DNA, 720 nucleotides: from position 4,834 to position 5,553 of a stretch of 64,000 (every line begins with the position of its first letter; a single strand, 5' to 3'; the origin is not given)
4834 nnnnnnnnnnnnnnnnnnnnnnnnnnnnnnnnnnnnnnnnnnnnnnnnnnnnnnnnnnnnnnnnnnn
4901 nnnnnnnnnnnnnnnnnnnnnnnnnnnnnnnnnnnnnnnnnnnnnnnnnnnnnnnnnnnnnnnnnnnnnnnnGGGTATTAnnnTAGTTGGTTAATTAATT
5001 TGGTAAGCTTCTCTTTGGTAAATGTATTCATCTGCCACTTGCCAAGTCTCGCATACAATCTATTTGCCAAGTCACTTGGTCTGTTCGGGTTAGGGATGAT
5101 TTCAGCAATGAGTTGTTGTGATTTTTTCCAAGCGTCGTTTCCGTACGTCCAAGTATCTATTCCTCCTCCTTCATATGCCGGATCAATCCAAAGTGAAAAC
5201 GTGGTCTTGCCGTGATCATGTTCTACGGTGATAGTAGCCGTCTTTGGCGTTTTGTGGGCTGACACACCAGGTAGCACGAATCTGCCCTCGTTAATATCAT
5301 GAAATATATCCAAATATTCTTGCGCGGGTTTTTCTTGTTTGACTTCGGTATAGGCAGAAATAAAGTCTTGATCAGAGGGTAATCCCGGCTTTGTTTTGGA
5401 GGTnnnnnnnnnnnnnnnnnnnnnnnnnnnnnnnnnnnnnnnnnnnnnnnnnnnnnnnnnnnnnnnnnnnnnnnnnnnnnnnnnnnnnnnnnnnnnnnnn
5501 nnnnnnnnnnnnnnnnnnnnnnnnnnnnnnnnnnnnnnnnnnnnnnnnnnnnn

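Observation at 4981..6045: Stand-alone NucS/Shedu-like PD-(D/E)xK nuclease with unknown C-terminal domain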

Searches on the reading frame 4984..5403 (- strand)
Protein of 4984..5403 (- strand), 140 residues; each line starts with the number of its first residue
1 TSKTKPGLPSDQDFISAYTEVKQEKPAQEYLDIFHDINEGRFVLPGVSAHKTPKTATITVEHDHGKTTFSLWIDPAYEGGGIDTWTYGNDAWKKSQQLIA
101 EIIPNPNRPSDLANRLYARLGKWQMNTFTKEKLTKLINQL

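Call 39: search_protein_families(library=pfam, alignment_id=A2, max_evalue=1)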
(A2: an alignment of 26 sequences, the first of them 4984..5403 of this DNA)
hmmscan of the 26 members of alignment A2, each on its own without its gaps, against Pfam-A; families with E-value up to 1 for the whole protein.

A. member 1, window:4984-5403:- (140 aa): 0 families

B. families by the number of members that match (of 26 scanned): 15 families
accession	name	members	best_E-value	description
PF15935.10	RnlA_toxin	3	0.002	RNase LS, bacterial toxin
PF14777.11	BBIP10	1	0.0075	Cilia BBSome complex subunit 10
PF13495.12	Phage_int_SAM_4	1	0.018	Phage integrase, N-terminal SAM-like domain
PF07179.17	SseB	1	0.023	SseB protein N-terminal domain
PF02671.26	PAH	1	0.025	Paired amphipathic helix repeat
PF25672.1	BBH37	1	0.08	BBH37 helical domain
PF22440.1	SirC_C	1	0.088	SirC C-terminal domain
PF10467.15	Inhibitor_I48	1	0.11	Peptidase inhibitor clitocypin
PF09347.15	DUF1989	1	0.14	Domain of unknown function (DUF1989)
PF13031.12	DUF3892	1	0.15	Protein of unknown function (DUF3892)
PF13103.11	TonB_2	1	0.16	TonB C terminal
PF23585.1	DUF7137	1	0.18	Domain of unknown function (DUF7137)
PF03561.21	Allantoicase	1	0.2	Allantoicase repeat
PF23621.1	BP74_N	1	0.21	BP74 N-terminal domain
PF12001.13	DUF3496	1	0.34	Domain of unknown function (DUF3496)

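Call 44: predict_structure(alignment_id=A2)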
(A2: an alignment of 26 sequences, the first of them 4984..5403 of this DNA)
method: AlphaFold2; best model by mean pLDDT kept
length: 140 residues; sequences in the alignment: 26
mean_pLDDT: 88.0   pTM: 0.83
mean pLDDT of the five models: 88.0, 87.9, 85.9, 84.8, 83.0
residues with pLDDT >= 90: 77; 70-90: 55; 50-70: 8; < 50: 0
segments of 3 or more residues with pLDDT < 50: none
pLDDT, mean of each block of 10 residues (from residue 1): 72 93 95 95 92 95 91 87 89 87 75 78 90 92
secondary structure, 60 per line:
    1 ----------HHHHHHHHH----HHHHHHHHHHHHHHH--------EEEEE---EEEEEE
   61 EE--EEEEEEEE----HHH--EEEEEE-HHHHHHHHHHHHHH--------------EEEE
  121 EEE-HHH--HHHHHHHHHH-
elements in order: H11-19 H24-38 E47-51 E55-62 E65-72 E82-87 H89-102 E117-123 H130-139

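Call 46: fold_search(model_id=the predicted structure, library=pdb)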
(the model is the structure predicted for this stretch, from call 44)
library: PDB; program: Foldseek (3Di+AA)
matches with E <= 10: 192; with E <= 0.001: 0
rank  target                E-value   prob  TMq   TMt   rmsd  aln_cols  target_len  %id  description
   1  3soj_B                2.1e-01  0.38  0.25  0.30  14.0        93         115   15  Francisella tularensis pilin PilE (released 2011-11-02)
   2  7mp8                  3.9e-01  0.08  0.19  0.10  15.1       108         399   14  Crystal structure of the cytosolic domain of Tribolium castaneum PINK1 in the non-phosphorylated state (released 2021-12-01)
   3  3t3x_B                6.6e-01  0.20  0.28  0.31   6.9        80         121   11  1.57 A structure of Friedreich's ataxia frataxin variant R165C (released 2011-08-10)
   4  3q4t_B                7.0e-01  0.08  0.16  0.09   8.9        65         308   12  Crystal structure of Activin receptor type-IIA (ACVR2A) kinase domain in complex with dorsomorphin (released 2011-02-09)
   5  3t3l                  7.4e-01  0.14  0.26  0.28   8.6        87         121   11  1.15 A structure of human frataxin variant Q153A (released 2011-08-10)
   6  8bj1_A                8.4e-01  0.18  0.35  0.17   7.7       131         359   14  Crystal structure of Medicago truncatula histidinol-phosphate aminotransferase (HISN6) in the open state (released 2023-03-22)
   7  3t3j                  8.4e-01  0.14  0.26  0.28   9.4        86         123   13  1.70 A structure of Friedreich's ataxia frataxin variant N146K (released 2011-08-10)
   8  1jya_A                8.9e-01  0.09  0.26  0.29  11.0       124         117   14  Crystal Structure of SycE (released 2001-10-31)
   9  9eie_A                1.0e+00  0.06  0.21  0.18  14.2       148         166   11  Trypanosomatid-specific protein of unknown function (released 2025-02-26)
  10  1ekg                  1.1e+00  0.13  0.33  0.37   9.9       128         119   12  MATURE HUMAN FRATAXIN (released 2000-11-08)
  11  8j1c_D                1.1e+00  0.05  0.18  0.10  13.3        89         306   16  Structure of amino acid dehydrogenase in complex with NADP (released 2023-08-16)
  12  7n9i                  1.1e+00  0.14  0.27  0.29   8.3        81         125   15  1.4A Structure of Drosophila melanogaster Frataxin (released 2022-06-22)
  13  3s5f_B                1.1e+00  0.09  0.27  0.29  12.0       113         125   13  Crystal structure of human frataxin variant W155F (released 2011-06-29)
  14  3t3x_A                1.2e+00  0.13  0.27  0.30   7.0        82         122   10  1.57 A structure of Friedreich's ataxia frataxin variant R165C (released 2011-08-10)
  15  1p32_B                1.3e+00  0.16  0.27  0.23  10.7        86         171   12  CRYSTAL STRUCTURE OF HUMAN P32, A DOUGHNUT-SHAPED ACIDIC MITOCHONDRIAL MATRIX PROTEIN (released 1999-04-06)
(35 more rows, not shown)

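Call 67: find_homologous_proteins(query=A2, max_evalue=0.001)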
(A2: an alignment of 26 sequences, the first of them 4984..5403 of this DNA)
Query A2 (26 sequences) (140 aa, profile of the alignment): 3 proteins with E <= 0.001 among 1101 candidates.
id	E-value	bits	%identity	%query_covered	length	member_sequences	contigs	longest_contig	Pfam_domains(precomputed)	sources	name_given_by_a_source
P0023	1.2e-46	176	76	100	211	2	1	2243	-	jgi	-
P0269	5.2e-43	164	26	95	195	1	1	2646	-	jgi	jgi:hypothetical protein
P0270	1.0e-42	163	64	100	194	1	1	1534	-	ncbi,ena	-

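Call 80: search_solved_structures(query=A2, max_evalue=10)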
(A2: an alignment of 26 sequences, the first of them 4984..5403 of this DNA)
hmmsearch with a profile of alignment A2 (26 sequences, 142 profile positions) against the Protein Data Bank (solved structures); distinct sequences matched with E-value up to 10: 4.
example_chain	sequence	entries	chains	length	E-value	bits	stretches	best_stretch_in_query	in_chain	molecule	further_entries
4y6w_A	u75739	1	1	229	0.0015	21.8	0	7-39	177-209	NaB(AB)3ACb - light chain TPR-like repeats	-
4y6c_A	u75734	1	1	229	0.017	18.4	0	7-39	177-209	ANSERINA PUTATIVE KINESIN LIGHT chain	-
3vsk_A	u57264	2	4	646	0.19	14.9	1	58-111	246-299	Penicillin-binding protein 3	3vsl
8c5b_A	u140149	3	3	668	0.96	12.7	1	53-110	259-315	Penicillin-binding protein 3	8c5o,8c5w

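Call 98: fold_search(model_id=the predicted structure, library=viral)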
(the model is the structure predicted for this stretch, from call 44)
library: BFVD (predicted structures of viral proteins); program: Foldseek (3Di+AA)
matches with E <= 10: 558; with E <= 0.001: 0
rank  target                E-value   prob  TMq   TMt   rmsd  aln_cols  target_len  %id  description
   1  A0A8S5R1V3            1.8e-01  0.11  0.24  0.09  17.4       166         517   11  Internal head protein [Myoviridae sp. ctxjh1]
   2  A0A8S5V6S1            2.0e-01  0.54  0.34  0.44   6.7       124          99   10  Uncharacterized protein [Myoviridae sp. ctRci5]
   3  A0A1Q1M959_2          2.0e-01  0.41  0.39  0.06  12.8       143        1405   10  Replicase [Agaricus bisporus endornavirus 1]
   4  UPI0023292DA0         2.0e-01  0.13  0.19  0.13  13.8       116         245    9  (no name look-up for this kind of identifier)
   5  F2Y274                2.4e-01  0.07  0.16  0.07  14.7       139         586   10  (no name in the UniProt tables at hand)
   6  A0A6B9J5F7            2.8e-01  0.44  0.34  0.30   8.5       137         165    9  Uncharacterized protein [Vibrio phage vB_VchM_Kuja]
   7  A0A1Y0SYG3            2.8e-01  0.14  0.27  0.27  12.1       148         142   13  Uncharacterized protein [Pseudomonas phage Phabio]
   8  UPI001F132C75         3.6e-01  0.13  0.19  0.17  11.7        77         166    9  (no name look-up for this kind of identifier)
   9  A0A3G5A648            4.6e-01  0.14  0.18  0.18  13.0        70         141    8  Uncharacterized protein [Hyperionvirus sp.]
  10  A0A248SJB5            4.8e-01  0.35  0.28  0.37   6.4        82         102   10  (no name in the UniProt tables at hand)
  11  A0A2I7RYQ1            5.1e-01  0.41  0.39  0.28   8.5       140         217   13  (no name in the UniProt tables at hand)
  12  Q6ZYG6                5.1e-01  0.13  0.24  0.26  12.7       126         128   13  Uncharacterized protein [Pyrobaculum spherical virus (isolate United States/Yellowstone)]
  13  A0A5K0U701            5.1e-01  0.10  0.27  0.11  18.4       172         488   13  Uncharacterized protein [Yasminevirus sp. GU-2018]
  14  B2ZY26                5.4e-01  0.20  0.29  0.32   9.5       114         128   13  Uncharacterized protein [Ralstonia phage phiRSL1]
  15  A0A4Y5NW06            5.4e-01  0.11  0.20  0.16  12.6       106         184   10  (no name in the UniProt tables at hand)
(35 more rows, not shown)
